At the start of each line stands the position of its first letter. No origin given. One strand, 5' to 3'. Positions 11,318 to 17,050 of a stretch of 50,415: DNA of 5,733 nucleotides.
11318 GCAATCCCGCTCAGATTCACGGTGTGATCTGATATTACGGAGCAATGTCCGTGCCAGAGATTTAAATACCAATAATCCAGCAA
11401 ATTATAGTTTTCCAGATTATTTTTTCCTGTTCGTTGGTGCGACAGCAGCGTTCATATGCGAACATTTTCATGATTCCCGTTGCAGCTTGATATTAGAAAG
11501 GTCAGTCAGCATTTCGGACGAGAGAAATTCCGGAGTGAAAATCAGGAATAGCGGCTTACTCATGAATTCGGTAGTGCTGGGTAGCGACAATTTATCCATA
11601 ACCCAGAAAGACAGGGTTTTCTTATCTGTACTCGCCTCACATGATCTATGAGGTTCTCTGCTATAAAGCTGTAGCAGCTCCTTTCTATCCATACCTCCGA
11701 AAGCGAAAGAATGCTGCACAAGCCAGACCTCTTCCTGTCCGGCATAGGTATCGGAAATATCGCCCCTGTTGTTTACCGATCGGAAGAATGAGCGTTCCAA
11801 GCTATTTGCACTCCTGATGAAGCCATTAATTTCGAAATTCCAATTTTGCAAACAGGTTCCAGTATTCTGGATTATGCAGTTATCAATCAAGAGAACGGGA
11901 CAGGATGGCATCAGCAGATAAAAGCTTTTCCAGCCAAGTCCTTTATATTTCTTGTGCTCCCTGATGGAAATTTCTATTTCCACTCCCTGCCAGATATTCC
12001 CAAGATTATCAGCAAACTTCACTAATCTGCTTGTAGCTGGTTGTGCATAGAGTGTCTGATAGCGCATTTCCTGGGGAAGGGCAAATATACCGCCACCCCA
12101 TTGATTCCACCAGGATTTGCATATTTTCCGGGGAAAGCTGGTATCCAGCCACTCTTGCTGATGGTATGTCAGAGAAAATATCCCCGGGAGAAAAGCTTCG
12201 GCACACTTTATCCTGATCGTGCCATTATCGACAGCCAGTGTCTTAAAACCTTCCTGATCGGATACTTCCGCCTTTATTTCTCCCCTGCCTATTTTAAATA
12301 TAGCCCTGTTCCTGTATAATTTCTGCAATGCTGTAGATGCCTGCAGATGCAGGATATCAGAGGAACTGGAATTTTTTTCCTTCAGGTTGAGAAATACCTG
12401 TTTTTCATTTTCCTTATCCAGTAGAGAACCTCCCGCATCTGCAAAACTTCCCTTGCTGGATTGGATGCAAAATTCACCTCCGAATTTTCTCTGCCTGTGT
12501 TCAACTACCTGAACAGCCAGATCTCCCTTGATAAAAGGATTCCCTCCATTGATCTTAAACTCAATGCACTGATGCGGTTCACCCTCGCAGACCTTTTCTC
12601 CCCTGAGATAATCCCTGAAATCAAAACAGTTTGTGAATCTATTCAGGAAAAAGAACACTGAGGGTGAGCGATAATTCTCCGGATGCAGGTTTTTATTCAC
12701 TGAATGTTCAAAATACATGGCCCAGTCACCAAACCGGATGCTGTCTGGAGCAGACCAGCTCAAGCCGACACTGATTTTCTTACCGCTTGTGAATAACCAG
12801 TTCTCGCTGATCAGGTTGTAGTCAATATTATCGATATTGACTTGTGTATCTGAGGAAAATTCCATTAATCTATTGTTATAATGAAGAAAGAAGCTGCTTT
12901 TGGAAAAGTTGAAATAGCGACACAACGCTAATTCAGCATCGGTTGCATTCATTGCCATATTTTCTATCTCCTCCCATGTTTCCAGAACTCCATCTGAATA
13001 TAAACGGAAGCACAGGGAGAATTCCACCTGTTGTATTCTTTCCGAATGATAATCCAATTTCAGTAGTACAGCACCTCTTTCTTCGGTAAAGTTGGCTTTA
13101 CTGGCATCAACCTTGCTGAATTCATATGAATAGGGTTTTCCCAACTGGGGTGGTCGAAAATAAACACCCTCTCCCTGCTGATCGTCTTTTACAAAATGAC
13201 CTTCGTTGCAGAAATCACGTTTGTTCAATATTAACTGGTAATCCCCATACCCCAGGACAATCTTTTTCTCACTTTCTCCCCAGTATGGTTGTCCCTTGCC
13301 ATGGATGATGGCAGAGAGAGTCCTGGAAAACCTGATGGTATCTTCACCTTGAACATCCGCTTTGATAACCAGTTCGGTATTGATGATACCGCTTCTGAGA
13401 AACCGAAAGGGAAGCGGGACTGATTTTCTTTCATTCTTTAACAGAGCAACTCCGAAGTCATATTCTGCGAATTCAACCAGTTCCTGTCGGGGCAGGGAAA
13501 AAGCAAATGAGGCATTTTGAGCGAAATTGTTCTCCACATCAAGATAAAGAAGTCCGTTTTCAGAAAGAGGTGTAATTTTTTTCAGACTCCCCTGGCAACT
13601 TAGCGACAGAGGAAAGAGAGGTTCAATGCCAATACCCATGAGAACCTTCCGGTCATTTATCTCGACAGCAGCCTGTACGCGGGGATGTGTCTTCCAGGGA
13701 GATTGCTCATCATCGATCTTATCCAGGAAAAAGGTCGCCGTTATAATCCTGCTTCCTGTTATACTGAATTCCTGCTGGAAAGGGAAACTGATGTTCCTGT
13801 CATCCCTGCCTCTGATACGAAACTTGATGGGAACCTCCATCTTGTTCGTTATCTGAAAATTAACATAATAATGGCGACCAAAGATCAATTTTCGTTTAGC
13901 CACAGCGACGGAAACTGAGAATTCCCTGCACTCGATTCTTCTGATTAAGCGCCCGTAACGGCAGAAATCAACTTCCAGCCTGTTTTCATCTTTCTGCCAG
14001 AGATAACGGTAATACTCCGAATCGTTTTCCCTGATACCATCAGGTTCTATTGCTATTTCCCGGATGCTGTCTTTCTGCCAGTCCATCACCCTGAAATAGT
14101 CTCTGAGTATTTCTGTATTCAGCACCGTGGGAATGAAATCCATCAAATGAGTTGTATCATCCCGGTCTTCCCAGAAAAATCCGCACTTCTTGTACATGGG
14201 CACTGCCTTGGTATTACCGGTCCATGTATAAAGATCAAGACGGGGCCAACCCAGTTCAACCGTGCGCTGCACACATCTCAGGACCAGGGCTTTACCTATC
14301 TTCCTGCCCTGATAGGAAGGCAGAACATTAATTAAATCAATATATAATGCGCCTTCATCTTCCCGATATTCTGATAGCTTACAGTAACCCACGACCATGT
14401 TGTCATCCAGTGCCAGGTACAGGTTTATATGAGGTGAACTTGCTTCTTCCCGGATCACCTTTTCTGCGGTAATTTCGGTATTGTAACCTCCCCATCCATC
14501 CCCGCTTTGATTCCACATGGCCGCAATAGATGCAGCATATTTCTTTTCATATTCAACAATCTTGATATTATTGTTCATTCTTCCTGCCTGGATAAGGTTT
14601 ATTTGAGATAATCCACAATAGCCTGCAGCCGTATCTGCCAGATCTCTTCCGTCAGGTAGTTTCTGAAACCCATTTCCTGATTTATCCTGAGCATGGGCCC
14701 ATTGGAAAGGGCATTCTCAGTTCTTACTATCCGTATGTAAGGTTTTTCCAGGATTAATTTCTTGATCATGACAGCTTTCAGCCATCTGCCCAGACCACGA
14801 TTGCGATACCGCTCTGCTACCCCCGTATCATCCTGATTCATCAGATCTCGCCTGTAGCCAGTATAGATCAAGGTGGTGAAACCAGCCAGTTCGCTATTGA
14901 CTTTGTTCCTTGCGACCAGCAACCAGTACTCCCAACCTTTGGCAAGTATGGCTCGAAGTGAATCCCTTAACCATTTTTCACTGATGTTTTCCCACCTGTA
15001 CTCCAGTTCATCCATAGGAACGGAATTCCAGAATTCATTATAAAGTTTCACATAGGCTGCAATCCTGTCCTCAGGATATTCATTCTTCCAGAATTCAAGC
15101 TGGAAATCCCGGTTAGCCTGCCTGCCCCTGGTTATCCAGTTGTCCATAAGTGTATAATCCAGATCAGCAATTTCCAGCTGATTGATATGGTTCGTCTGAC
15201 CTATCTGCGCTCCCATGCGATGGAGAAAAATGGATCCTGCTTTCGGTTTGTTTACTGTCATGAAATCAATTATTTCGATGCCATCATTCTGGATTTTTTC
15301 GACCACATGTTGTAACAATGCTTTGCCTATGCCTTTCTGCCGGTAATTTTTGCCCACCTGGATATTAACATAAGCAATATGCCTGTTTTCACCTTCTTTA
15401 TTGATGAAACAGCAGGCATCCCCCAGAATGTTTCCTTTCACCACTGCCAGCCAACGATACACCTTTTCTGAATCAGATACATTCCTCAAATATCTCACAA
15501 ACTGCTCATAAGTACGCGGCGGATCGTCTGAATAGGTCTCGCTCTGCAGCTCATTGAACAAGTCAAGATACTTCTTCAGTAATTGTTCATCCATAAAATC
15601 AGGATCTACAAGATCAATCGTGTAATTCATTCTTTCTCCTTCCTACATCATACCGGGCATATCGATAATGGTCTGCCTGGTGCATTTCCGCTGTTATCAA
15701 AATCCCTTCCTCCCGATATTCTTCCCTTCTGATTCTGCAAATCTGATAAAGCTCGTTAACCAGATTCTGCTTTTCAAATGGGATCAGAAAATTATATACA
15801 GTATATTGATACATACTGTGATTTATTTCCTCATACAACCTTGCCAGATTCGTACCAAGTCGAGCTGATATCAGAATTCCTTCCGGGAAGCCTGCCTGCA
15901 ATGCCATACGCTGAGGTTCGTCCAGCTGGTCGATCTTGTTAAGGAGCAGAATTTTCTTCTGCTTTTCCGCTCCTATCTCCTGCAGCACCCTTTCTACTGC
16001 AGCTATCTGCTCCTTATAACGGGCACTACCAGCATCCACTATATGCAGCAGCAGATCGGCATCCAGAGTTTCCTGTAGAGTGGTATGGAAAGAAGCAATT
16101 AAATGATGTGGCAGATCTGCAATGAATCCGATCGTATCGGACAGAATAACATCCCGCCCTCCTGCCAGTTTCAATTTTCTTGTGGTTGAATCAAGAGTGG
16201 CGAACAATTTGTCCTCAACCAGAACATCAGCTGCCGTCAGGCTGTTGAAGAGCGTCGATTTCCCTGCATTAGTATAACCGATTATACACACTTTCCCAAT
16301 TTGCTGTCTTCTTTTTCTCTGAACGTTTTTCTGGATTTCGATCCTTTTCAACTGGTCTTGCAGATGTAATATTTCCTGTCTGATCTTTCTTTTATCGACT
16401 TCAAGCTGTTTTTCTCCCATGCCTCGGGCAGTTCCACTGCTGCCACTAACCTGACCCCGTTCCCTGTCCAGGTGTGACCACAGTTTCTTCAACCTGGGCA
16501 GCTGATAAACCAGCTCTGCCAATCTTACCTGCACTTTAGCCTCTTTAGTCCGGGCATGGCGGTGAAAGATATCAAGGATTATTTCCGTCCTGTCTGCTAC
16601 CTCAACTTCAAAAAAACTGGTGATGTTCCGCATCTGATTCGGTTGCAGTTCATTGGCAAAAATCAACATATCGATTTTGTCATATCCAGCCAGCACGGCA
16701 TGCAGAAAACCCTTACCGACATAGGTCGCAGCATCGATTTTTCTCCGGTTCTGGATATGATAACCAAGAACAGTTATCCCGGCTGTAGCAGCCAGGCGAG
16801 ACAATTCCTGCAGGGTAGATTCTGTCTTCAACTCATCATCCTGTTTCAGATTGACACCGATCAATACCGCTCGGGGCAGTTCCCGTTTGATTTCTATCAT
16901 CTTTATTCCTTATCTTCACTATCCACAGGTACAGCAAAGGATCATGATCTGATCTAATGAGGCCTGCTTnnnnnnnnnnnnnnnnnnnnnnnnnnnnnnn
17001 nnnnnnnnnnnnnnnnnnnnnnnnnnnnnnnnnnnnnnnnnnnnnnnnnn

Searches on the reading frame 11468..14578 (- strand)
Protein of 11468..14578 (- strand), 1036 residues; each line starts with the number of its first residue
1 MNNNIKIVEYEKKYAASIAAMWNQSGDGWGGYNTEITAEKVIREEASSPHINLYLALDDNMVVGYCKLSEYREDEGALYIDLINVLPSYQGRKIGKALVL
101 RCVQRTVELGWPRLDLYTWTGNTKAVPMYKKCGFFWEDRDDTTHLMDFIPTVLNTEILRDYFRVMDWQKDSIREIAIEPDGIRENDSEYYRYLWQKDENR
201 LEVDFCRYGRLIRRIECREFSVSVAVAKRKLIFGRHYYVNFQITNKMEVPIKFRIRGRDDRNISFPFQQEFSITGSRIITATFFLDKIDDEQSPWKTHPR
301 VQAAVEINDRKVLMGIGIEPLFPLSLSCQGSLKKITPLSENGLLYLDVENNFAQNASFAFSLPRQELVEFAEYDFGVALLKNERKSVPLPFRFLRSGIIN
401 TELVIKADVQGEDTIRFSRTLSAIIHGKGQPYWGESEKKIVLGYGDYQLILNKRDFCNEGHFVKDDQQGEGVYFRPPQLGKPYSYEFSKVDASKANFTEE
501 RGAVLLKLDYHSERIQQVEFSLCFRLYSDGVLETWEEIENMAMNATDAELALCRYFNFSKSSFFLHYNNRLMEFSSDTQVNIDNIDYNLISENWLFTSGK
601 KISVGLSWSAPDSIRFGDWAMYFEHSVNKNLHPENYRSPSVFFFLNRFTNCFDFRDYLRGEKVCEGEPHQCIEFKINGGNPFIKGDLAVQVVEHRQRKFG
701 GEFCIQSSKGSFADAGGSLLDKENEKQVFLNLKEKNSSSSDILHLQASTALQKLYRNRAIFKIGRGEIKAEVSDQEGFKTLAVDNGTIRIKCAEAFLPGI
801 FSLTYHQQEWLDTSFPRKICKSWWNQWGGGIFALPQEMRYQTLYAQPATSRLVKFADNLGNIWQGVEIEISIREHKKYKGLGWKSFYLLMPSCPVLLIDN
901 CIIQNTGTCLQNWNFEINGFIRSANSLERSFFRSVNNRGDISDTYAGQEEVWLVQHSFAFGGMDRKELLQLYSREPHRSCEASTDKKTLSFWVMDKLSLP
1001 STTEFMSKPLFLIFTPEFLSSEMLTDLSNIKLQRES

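Call 7: search_protein_families(library=ncbifam, proteins=[window:11468-14578:-])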
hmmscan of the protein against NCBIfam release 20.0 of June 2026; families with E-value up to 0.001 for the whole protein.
window:11468-14578:- (1036 aa): 5 families
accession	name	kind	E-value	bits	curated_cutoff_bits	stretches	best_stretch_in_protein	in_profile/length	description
TIGR01575.1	rimI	equivalog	1.4e-07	31.7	86.4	1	38-134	19-112/132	ribosomal protein S18-alanine N-acetyltransferase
NF053587.1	SpmdActasePaiA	equivalog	1.2e-05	25.2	250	1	38-135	46-148/172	spermidine/spermine N(1)-acetyltransferase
NF002959.0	PRK03624.1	equivalog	1.3e-05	24.9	124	1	3-138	5-133/147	GNAT family acetyltransferase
TIGR03448.1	mycothiol_MshD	equivalog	6.7e-05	22.3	163.1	1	52-140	200-291/294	mycothiol synthase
NF040503.1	resist_ArsN1a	equivalog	0.00019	21.2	170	1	15-134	9-133/159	arsinothricin resistance N-acetyltransferase ArsN1 family A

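Call 8: search_protein_families(library=pfam, proteins=[window:11468-14578:-])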
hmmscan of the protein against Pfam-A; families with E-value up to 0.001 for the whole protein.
window:11468-14578:- (1036 aa): 4 families
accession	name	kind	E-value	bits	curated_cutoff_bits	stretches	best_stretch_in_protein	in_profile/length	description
PF00583.31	Acetyltransf_1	-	1.9e-15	57.6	20.7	1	42-134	24-116/116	Acetyltransferase (GNAT) family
PF13508.13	Acetyltransf_7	-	2.7e-11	44.1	27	1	52-134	4-82/84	Acetyltransferase (GNAT) domain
PF13673.13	Acetyltransf_10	-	1.1e-08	35.6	23.6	1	35-139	15-112/128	Acetyltransferase (GNAT) domain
PF13302.13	Acetyltransf_3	-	0.00021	22.4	25.4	1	44-134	47-137/138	Acetyltransferase (GNAT) domain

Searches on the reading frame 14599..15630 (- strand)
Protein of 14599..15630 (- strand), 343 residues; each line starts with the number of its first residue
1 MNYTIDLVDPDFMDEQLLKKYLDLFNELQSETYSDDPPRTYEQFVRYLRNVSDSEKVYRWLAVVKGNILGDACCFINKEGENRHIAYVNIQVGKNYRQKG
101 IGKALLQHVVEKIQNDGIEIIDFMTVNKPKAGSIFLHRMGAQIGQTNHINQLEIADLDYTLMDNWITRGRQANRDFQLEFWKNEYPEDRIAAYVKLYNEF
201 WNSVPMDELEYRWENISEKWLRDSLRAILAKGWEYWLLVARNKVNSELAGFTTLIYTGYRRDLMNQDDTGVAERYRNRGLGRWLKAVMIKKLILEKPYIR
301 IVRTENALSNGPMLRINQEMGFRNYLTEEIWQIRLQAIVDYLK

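Call 7: search_protein_families(library=ncbifam, proteins=[window:14599-15630:-])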
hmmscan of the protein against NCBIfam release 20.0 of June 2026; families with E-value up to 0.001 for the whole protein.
window:14599-15630:- (343 aa): 11 families
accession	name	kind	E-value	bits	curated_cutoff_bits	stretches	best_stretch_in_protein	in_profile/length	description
TIGR01575.1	rimI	equivalog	6.7e-08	32.8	86.4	1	27-121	7-92/132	ribosomal protein S18-alanine N-acetyltransferase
NF040504.1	resist_ArsN1b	equivalog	2.1e-05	24.4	210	0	51-138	41-129/159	arsinothricin resistance N-acetyltransferase ArsN1 family B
NF007527.0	PRK10140.1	equivalog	3.4e-05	23.7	236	0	49-117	43-115/162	N-acetyltransferase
NF000487.1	stat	exception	3.4e-05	23.5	420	0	78-140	98-160/189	streptothricin N-acetyltransferase STAT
NF007025.1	PRK09491.1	equivalog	5.4e-05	23.2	173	0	87-120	65-98/145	ribosomal protein S18-alanine N-acetyltransferase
NF033083.0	AAC_3_I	equivalog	0.00014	22.1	200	1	15-127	9-119/145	AAC(3)-I family aminoglycoside N-acetyltransferase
NF002959.0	PRK03624.1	equivalog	0.00018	21.2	124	0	90-140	78-128/147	GNAT family acetyltransferase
TIGR03448.1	mycothiol_MshD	equivalog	0.0002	20.8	163.1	0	32-113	22-100/294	mycothiol synthase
NF058543.1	ActPatMycb56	equivalog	0.0002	20.3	460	1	42-122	176-255/317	acetyltransferase Pat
NF040502.1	PPT_acetyltrans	equivalog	0.00024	20.8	300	0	54-138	53-138/183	phosphinothricin N-acetyltransferase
NF040503.1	resist_ArsN1a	equivalog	0.00056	19.7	170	0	82-163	74-156/159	arsinothricin resistance N-acetyltransferase ArsN1 family A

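Call 8: search_protein_families(library=pfam, proteins=[window:14599-15630:-])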
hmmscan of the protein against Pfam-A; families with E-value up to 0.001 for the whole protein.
window:14599-15630:- (343 aa): 5 families
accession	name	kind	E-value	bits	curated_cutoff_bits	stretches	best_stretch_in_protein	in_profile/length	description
PF00583.31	Acetyltransf_1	-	1.9e-18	67.3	20.7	1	24-140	4-115/116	Acetyltransferase (GNAT) family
PF13508.13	Acetyltransf_7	-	1.7e-12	48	27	1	60-140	6-81/84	Acetyltransferase (GNAT) domain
PF13673.13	Acetyltransf_10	-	2.7e-10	40.7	23.6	1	31-140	3-106/128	Acetyltransferase (GNAT) domain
PF14542.12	Acetyltransf_CG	-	3.9e-06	27.3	30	0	81-121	21-61/80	GCN5-related N-acetyl-transferase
PF08445.16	FR47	-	9.1e-05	22.8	22.1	0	89-129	26-66/86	FR47-like protein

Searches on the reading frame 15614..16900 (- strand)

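Call 7: search_protein_families(library=ncbifam, proteins=[window:15614-16900:-])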
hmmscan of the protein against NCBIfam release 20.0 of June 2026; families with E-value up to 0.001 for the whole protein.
window:15614-16900:- (428 aa): 21 families
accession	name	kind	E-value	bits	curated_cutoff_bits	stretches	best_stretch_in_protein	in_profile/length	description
TIGR03156.1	GTP_HflX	equivalog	9.9e-119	396.3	216.75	1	10-362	1-350/351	GTPase HflX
NF008280.0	PRK11058.1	equivalog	1.8e-88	297.2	441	1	10-415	10-415/426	ribosome rescue GTPase HflX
TIGR03594.1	GTPase_EngA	equivalog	1.6e-18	67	306.7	1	203-365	2-162/432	ribosome biogenesis GTPase Der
NF000908.1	PRK00089.1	equivalog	7.5e-17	61.5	237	1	201-366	3-170/291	GTPase Era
NF003661.0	PRK05291.1-3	equivalog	6.3e-15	55.4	380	1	170-367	186-374/448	tRNA uridine-5-carboxymethylaminomethyl(34) synthesis GTPase MnmE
NF008956.1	PRK12299.1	equivalog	2.5e-14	53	300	1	119-362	83-324/327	GTPase ObgE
TIGR02729.1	Obg_CgtA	equivalog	7.4e-14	51.5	280.25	1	120-359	83-324/329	Obg family GTPase CgtA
TIGR00450.1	mnmE_trmE_thdF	equivalog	2.3e-12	46.7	252.6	1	167-329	175-332/446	tRNA uridine-5-carboxymethylaminomethyl(34) synthesis GTPase MnmE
TIGR03918.1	GTP_HydF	equivalog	5e-11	42.1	325.55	1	202-364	8-168/392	[FeFe] hydrogenase H-cluster maturation GTPase HydF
TIGR00436.1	era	equivalog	1.1e-10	41.3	116.25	1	202-333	1-133/270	GTPase Era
NF008955.0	PRK12297.1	equivalog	2.7e-10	39.7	406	1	201-372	159-337/429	GTPase ObgE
TIGR00231.1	small_GTP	domain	5.7e-10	39.2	42.5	1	201-360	3-163/164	GTP-binding protein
TIGR03596.1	GTPase_YlqF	equivalog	8.9e-09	35.1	208.2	1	167-227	84-144/276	ribosome biogenesis GTPase YlqF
NF002828.0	PRK03003.1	equivalog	4.2e-08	32.2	631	1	186-362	25-199/477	ribosome biogenesis GTPase Der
NF007071.0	PRK09518.1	equivalog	5e-08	31.9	953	1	183-363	253-431/706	bifunctional cytidylate kinase/GTPase Der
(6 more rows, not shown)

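Call 8: search_protein_families(library=pfam, proteins=[window:15614-16900:-])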
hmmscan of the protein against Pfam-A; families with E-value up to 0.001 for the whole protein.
window:15614-16900:- (428 aa): 8 families
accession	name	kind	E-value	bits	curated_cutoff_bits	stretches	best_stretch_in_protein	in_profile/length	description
PF13167.11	GTP-bdg_N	-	2.4e-24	86.1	25.4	1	28-112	2-88/89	GTP-binding GTPase N-terminal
PF16360.10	GTP-bdg_M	-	3e-24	85.8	29.5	1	115-198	1-79/79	GTP-binding GTPase Middle Region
PF01926.29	MMR_HSR1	-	1e-22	80.8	21.9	1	203-322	1-113/113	50S ribosome-binding GTPase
PF02421.24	FeoB_N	-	1.5e-05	25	27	1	203-328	2-120/156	Ferrous iron transport protein B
PF03193.22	RsgA_GTPase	-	3.6e-05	24.1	30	0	194-259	101-168/174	RsgA GTPase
PF16897.10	MMR_HSR1_Xtn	-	0.00013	22.4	35.2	0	315-361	57-102/106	C-terminal region of MMR_HSR1 domain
PF00009.33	GTP_EFTU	-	0.00032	20.8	26.5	0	201-224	3-26/188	Elongation factor Tu GTP binding domain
PF04670.18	Gtr1_RagA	-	0.00089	19.2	22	0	203-344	1-142/232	Gtr1/RagA G protein conserved region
